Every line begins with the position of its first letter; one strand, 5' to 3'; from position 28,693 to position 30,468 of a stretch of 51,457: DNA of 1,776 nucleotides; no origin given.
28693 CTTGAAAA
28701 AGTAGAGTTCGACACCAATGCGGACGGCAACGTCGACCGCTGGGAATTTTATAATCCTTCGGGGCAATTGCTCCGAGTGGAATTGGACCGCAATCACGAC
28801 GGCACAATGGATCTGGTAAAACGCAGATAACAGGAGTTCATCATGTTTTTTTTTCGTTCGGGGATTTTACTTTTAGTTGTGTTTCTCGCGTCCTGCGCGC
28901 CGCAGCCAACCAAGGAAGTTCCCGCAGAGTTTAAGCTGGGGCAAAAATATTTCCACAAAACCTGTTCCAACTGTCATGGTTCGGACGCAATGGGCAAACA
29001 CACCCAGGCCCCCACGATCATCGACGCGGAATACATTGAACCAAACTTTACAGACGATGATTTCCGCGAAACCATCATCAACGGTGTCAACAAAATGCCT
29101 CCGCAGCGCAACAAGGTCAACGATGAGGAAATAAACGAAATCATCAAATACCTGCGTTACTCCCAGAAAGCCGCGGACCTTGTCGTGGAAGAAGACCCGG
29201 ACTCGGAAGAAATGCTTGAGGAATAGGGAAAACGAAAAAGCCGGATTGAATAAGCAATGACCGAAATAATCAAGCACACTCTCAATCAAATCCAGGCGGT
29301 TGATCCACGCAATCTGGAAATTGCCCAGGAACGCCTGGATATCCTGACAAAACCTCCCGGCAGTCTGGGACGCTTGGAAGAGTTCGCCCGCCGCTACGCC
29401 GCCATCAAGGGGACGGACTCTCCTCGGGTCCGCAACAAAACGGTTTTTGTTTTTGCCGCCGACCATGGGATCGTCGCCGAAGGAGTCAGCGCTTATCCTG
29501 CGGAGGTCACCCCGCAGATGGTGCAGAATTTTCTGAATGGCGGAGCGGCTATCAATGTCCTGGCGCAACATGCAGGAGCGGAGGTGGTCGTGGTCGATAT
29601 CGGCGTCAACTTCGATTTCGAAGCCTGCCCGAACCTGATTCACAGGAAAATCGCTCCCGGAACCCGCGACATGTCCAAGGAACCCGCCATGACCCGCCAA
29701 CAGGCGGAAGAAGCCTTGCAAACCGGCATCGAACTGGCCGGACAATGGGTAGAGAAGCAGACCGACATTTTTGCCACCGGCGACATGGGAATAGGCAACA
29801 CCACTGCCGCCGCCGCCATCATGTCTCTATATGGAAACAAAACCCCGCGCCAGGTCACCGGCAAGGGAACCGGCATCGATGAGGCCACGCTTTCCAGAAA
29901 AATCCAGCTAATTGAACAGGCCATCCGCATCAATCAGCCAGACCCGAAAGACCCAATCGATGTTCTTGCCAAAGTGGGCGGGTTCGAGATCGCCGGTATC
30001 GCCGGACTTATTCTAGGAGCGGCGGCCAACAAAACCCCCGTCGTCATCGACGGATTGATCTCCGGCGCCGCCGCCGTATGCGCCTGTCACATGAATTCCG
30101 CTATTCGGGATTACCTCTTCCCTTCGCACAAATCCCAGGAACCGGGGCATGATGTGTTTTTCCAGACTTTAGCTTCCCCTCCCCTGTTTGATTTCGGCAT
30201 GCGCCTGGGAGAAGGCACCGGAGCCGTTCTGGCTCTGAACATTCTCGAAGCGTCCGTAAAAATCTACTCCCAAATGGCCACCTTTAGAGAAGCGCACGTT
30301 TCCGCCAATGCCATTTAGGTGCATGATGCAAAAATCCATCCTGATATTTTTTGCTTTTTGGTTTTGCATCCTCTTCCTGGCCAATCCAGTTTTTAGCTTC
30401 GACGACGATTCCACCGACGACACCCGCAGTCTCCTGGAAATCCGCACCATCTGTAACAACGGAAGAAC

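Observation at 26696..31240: Candidate undescribed envelope module for corrinoid acquisition: long TonB, Ca-repeat protein, cytochrome c lipoprotein and blade-repeat protein under B12-riboswitch control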

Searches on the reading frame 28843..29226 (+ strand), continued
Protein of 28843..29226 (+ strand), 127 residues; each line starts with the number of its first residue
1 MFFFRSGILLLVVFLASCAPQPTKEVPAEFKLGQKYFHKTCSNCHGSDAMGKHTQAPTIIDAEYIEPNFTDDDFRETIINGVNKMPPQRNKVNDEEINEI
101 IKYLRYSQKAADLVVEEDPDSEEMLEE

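Call 79: search_protein_families(library=pfam, proteins=[L068:11670-13604:+], max_evalue=0.001)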
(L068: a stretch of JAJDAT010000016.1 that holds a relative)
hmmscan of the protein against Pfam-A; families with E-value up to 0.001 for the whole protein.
L068:11670-13604:+ (644 aa): 22 families
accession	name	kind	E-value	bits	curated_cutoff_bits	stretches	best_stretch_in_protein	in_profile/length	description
PF07719.23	TPR_2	-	1.9e-28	96.6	27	2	493-518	1-26/34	Tetratricopeptide repeat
PF00515.34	TPR_1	-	7.7e-27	92.4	27.8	2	456-486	1-31/34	Tetratricopeptide repeat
PF13181.12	TPR_8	-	3.4e-20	70.9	25.7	1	597-629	2-34/34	Tetratricopeptide repeat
PF13432.12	TPR_16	-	9.3e-19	68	32.7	2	471-518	12-56/65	Tetratricopeptide repeat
PF12895.13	ANAPC3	-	2.7e-15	56.8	27.2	1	434-519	1-82/82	Anaphase-promoting complex, cyclosome, subunit 3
PF13174.12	TPR_6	-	4.2e-15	55.7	26.3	0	494-518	1-25/33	Tetratricopeptide repeat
PF13424.12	TPR_12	-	2.1e-14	53.9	30.1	1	458-520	5-72/77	Tetratricopeptide repeat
PF13428.12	TPR_14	-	2e-12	46.9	23.5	0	456-486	1-31/44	Tetratricopeptide repeat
PF13431.12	TPR_17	-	2.2e-12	46.7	24.4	0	551-582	2-33/34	Tetratricopeptide repeat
PF14559.12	TPR_19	-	1.5e-11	44.9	25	0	573-636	2-64/68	Tetratricopeptide repeat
PF13414.12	TPR_11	-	4.6e-09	36.3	26.8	0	572-609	4-41/42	TPR repeat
PF13374.12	TPR_10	-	2.3e-08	34.2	27.5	0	530-556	4-30/42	Tetratricopeptide repeat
PF23914.1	TPR_CcmH_CycH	-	4e-08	33.7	42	1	499-597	56-156/158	Cytochrome c-type biogenesis protein H TPR domain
PF13176.12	TPR_7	-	8e-08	32.2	27.9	0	459-487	2-32/36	Tetratricopeptide repeat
PF25062.1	ARM_TT21_N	-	5.3e-07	30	40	1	436-555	76-195/222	Tetratricopeptide repeat protein 21 N-terminal ARM repeat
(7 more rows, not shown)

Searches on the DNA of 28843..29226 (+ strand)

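Call 55: search_rna_families(sources=[L054, L016, L040, L044, L056, L036, L060], threshold=gathering)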
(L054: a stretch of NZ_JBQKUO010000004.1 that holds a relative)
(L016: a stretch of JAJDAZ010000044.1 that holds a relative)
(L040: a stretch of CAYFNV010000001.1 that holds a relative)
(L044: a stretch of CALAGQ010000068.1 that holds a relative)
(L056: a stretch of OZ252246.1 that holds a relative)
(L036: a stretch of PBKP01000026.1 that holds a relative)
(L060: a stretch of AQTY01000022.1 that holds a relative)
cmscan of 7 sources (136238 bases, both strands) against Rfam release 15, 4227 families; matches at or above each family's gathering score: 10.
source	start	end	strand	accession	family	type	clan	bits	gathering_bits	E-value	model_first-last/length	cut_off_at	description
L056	5528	5727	-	RF00174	Cobalamin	Cis-reg; riboswitch;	CL00101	111.7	31.5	8e-27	1-189/189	no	Cobalamin riboswitch aptamer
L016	904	1103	-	RF00174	Cobalamin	Cis-reg; riboswitch;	CL00101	108.6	31.5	6.1e-26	1-189/189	no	Cobalamin riboswitch aptamer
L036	4607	4771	+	RF00174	Cobalamin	Cis-reg; riboswitch;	CL00101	100.2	31.5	1.5e-23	1-189/189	no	Cobalamin riboswitch aptamer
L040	1094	1259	+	RF00174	Cobalamin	Cis-reg; riboswitch;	CL00101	97.2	31.5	1.1e-22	1-189/189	no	Cobalamin riboswitch aptamer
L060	1036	1220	+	RF00174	Cobalamin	Cis-reg; riboswitch;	CL00101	96.2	31.5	2.2e-22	1-189/189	no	Cobalamin riboswitch aptamer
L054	2265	2431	+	RF00174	Cobalamin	Cis-reg; riboswitch;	CL00101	92.8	31.5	2.1e-21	1-189/189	no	Cobalamin riboswitch aptamer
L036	5591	5786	+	RF00174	Cobalamin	Cis-reg; riboswitch;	CL00101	92.4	31.5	2.6e-21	1-189/189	no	Cobalamin riboswitch aptamer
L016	3116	3302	+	RF00174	Cobalamin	Cis-reg; riboswitch;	CL00101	91.4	31.5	5.2e-21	1-189/189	no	Cobalamin riboswitch aptamer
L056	4887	5050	-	RF00174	Cobalamin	Cis-reg; riboswitch;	CL00101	85.4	31.5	2.7e-19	1-189/189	no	Cobalamin riboswitch aptamer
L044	133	297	+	RF00174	Cobalamin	Cis-reg; riboswitch;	CL00101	81.8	31.5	2.9e-18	1-189/189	no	Cobalamin riboswitch aptamer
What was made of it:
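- On Cobalamin riboswitch regulon (RF00174): Equivalent riboswitches head the strings in six related loci (call 55).
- A riboswitch also heads the equivalent string in L054, L016, L040, L044, L036 and L060 (call 55).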

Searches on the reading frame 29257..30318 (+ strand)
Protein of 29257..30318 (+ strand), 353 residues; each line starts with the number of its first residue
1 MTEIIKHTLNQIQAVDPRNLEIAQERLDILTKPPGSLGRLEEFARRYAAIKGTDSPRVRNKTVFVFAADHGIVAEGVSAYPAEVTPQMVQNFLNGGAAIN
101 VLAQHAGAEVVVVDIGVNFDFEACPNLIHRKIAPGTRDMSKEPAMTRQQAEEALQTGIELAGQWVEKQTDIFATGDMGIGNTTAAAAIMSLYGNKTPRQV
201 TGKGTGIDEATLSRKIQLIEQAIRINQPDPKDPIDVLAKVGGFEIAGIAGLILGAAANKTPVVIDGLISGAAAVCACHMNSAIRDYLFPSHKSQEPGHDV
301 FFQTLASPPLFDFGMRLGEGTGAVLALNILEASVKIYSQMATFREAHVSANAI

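Call 6: search_protein_families(library=pfam, proteins=[window:29257-30318:+], max_evalue=0.01)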
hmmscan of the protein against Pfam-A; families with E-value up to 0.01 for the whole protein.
window:29257-30318:+ (353 aa): 1 family
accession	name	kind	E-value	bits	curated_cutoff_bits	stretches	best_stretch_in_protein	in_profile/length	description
PF02277.22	DBI_PRT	-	1.4e-140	468.7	22.6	1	12-348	1-329/329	Phosphoribosyltransferase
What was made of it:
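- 29257..30318 (+): cobT, nicotinate-nucleotide:dimethylbenzimidazole phosphoribosyltransferase. PF02277, 468.7 bits (call 6).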
